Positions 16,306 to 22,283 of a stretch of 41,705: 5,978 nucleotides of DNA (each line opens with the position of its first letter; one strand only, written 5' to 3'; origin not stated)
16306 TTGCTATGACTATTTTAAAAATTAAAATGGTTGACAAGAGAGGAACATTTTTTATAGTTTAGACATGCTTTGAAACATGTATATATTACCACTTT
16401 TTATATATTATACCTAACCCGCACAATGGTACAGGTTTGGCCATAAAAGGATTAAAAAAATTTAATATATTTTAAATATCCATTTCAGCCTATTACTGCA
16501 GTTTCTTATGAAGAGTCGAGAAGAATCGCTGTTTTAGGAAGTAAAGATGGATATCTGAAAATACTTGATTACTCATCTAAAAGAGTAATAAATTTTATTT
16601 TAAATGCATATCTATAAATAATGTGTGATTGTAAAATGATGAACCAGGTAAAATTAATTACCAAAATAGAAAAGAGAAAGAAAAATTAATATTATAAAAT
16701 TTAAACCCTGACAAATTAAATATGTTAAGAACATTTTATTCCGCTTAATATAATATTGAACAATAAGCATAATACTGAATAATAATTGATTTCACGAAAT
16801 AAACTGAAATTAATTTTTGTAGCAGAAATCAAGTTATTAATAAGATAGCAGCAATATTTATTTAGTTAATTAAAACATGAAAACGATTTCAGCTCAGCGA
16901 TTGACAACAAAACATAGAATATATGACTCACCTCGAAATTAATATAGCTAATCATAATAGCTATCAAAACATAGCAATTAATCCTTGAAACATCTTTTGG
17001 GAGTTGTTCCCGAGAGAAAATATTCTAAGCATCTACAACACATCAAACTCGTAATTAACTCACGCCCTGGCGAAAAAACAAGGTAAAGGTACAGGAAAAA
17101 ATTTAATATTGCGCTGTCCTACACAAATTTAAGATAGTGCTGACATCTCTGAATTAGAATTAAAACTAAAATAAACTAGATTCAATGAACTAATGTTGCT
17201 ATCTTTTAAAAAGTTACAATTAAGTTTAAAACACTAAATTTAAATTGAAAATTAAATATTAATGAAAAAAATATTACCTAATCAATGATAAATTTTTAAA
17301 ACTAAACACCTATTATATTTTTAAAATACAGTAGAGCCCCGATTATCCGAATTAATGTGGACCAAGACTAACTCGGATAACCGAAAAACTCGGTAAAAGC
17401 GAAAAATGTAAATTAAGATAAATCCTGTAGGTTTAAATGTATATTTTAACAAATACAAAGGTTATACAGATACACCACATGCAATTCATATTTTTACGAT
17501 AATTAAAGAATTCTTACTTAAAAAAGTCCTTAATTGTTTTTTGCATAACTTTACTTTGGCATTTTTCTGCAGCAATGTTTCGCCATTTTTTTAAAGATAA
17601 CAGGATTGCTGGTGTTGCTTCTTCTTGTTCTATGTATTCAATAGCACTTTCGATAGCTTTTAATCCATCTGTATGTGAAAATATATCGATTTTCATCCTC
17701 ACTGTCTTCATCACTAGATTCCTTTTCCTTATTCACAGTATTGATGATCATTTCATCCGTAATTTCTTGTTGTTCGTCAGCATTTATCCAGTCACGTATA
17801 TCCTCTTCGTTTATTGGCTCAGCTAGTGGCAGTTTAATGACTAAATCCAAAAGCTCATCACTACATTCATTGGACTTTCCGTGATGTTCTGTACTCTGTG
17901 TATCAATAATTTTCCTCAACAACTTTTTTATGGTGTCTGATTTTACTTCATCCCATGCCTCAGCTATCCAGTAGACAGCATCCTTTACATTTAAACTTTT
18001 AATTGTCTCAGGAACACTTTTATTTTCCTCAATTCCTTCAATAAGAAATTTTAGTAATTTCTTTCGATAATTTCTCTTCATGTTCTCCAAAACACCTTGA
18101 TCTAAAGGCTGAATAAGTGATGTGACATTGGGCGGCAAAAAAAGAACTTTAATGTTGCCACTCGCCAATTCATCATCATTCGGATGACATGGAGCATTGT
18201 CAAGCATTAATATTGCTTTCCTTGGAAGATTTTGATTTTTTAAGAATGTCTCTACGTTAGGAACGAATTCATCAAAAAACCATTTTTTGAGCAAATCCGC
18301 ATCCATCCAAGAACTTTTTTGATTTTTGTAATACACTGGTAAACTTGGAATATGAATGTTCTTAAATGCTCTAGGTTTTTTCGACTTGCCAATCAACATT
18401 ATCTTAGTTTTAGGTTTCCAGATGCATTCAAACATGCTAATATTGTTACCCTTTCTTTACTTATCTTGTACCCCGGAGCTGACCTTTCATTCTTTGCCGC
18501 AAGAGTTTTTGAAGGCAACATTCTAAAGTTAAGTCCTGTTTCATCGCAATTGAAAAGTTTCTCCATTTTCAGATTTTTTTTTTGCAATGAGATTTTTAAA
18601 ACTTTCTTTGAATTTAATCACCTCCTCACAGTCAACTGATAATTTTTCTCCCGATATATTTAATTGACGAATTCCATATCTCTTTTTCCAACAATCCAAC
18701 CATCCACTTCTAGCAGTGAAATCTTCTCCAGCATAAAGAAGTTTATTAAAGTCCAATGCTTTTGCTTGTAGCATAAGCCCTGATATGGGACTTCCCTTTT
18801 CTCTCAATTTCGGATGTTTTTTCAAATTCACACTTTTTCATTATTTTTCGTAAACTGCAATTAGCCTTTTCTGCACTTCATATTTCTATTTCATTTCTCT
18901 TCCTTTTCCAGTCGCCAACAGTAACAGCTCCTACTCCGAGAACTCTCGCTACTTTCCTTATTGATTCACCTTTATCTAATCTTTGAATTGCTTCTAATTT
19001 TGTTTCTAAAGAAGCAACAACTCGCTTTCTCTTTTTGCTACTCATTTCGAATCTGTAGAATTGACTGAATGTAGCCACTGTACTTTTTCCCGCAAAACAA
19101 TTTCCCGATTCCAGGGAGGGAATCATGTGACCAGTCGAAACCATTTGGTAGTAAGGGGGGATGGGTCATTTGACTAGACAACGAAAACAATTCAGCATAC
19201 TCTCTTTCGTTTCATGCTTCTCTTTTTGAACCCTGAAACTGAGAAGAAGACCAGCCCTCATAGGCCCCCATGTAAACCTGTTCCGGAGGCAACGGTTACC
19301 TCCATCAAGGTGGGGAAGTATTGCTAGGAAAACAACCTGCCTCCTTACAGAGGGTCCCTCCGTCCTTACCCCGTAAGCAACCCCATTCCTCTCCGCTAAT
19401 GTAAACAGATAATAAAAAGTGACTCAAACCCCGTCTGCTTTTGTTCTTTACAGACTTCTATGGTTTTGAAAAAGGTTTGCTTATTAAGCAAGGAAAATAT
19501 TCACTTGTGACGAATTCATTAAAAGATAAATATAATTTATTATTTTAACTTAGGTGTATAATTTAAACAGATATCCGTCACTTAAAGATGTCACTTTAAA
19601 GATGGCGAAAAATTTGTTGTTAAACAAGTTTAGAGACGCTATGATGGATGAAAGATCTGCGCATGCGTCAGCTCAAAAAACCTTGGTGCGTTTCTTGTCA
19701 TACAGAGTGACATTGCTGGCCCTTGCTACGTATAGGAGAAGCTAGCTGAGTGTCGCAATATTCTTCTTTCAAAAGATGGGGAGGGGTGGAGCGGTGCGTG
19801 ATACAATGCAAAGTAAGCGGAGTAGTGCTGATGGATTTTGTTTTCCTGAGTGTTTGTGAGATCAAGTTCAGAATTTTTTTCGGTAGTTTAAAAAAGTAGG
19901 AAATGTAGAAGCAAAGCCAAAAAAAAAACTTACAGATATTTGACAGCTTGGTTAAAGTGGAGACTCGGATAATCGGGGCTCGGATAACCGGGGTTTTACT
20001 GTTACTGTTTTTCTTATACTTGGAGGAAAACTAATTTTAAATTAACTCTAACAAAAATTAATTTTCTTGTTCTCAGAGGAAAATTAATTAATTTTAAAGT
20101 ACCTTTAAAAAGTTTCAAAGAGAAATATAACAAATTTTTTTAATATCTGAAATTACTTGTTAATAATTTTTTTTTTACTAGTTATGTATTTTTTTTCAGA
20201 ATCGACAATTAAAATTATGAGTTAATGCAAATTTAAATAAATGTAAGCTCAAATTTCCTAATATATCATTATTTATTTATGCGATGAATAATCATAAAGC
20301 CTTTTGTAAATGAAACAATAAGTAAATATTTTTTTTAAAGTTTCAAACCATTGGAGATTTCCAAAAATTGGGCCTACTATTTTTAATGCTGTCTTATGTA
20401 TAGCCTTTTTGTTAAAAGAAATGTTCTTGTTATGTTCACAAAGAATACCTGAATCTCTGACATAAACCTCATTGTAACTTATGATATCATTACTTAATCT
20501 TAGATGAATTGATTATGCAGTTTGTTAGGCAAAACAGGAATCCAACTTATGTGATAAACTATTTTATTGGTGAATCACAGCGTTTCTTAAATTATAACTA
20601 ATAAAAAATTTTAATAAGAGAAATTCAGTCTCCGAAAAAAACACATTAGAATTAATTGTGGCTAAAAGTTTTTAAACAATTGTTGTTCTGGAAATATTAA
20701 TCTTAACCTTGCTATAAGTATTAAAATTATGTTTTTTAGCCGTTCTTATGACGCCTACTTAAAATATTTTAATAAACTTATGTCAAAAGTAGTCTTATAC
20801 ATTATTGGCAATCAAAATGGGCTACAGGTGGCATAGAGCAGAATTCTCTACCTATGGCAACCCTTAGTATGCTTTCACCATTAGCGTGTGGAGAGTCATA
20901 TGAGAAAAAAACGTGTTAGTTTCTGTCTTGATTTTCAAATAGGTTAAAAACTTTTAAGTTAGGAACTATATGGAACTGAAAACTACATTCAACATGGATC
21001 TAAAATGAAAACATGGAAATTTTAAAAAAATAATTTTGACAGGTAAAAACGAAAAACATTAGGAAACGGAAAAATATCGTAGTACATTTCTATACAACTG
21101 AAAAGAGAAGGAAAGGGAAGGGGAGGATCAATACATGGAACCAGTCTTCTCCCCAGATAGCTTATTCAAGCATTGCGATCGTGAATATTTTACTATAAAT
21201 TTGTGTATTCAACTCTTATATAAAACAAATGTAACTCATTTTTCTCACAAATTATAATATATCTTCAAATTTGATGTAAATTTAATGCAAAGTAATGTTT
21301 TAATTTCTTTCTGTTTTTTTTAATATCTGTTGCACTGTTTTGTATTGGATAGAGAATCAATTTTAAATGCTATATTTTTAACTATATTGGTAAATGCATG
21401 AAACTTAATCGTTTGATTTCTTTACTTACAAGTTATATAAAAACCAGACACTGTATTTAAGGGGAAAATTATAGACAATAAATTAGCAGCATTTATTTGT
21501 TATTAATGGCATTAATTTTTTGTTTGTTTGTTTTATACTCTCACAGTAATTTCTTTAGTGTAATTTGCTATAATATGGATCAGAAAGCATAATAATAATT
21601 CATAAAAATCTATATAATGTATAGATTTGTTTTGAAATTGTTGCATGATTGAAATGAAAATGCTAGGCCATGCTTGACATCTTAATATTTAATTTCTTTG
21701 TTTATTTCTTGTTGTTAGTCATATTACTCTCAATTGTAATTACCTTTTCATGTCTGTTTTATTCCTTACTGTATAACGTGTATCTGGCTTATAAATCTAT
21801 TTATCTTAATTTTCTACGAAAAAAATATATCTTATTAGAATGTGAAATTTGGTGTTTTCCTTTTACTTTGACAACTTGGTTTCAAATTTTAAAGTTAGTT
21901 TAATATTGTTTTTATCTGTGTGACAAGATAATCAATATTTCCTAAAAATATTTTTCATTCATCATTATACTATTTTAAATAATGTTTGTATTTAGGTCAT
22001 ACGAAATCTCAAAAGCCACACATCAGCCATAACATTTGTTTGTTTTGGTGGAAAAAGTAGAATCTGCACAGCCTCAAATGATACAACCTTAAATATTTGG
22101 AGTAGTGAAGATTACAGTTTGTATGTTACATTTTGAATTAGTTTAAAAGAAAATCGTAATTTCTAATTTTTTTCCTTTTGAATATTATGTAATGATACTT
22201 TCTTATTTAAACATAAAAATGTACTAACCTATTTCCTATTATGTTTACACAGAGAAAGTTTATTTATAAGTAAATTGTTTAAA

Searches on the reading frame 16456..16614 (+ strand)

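Call 42: search_protein_families(library=pfam, proteins=[window:16456-16614:+], max_evalue=1)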
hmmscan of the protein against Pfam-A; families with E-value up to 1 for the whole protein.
seq(53 aa): 4 families
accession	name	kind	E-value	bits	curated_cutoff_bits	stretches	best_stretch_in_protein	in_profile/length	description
PF24807.1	WD40_CDC20-Fz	-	0.012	15.4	200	1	6-47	47-88/292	CDC20/Fizzy WD40 domain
PF25173.1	Beta-prop_WDR3_1st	-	0.11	12.6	154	1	11-46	114-149/184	WDR3 first beta-propeller domain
PF24817.1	WD40_WDHD1_1st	-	0.25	10.9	109.9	1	12-42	88-119/291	WDHD1 first WD40 domain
PF12894.13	ANAPC4_WD40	-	0.26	12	22.9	1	12-46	40-74/91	Anaphase-promoting complex subunit 4 WD40 domain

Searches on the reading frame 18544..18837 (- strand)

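Call 69: search_protein_families(library=pfam, proteins=[window:18544-18837:-], max_evalue=0.01)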
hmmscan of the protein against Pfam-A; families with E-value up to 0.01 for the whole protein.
window:18544-18837:- (98 aa): 1 family
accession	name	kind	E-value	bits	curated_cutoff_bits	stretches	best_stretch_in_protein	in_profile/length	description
PF03221.22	HTH_Tnp_Tc5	-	1.5e-10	41.3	22.2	1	11-57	15-63/66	Tc5 transposase DNA-binding domain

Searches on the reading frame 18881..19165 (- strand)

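Call 69: search_protein_families(library=pfam, proteins=[window:18881-19165:-], max_evalue=0.01)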
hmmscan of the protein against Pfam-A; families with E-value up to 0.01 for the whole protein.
window:18881-19165:- (95 aa): 5 families
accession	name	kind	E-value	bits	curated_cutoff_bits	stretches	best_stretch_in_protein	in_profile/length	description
PF04218.19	CENP-B_N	-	2.6e-08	33.8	21.2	1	45-91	1-47/53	CENP-B N-terminal DNA-binding domain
PF13384.12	HTH_23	-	2.9e-06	27.4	24.6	1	51-89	2-40/50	Homeodomain-like domain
PF13518.12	HTH_28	-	3.2e-05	24.3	25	1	56-92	2-38/52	Helix-turn-helix domain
PF01527.26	HTH_Tnp_1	-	0.00059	20.4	24.1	1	53-90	9-47/75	Transposase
PF02796.21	HTH_7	-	0.0014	19.1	23.8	1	56-83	11-38/45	Helix-turn-helix domain of resolvase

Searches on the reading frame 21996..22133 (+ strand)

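Call 42: search_protein_families(library=pfam, proteins=[window:21996-22133:+], max_evalue=1)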
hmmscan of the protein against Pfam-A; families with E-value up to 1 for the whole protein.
seq(46 aa): 8 families
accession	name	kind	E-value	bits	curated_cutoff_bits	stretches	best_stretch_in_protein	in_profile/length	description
PF00400.38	WD40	-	6e-05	23.9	27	1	2-36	4-39/39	WD domain, G-beta repeat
PF24814.1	WD40_Prp19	-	0.00035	20.2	320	1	2-42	42-83/281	Prp19 WD40 domain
PF25174.1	Beta-prop_THOC3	-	0.00096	18.7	305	1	4-38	41-77/272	THOC3 beta-propeller domain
PF25173.1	Beta-prop_WDR3_1st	-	0.0011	19.2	154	1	4-36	66-99/184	WDR3 first beta-propeller domain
PF25048.1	Beta-prop_TEP1_C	-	0.0038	17.6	32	1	8-40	1-32/73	TEP-1 C-terminal beta-propeller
PF25168.1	Beta-prop_WDR36-Utp21_2nd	-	0.0042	16.9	84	1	1-37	232-269/335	WDR36/Utp21 second beta-propeller domain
PF25391.1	WD40_Gbeta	-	0.017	14.6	150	1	1-40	135-174/340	G protein beta WD-40 repeat protein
PF24817.1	WD40_WDHD1_1st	-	0.026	14.2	109.9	1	8-39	4-159/291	WDHD1 first WD40 domain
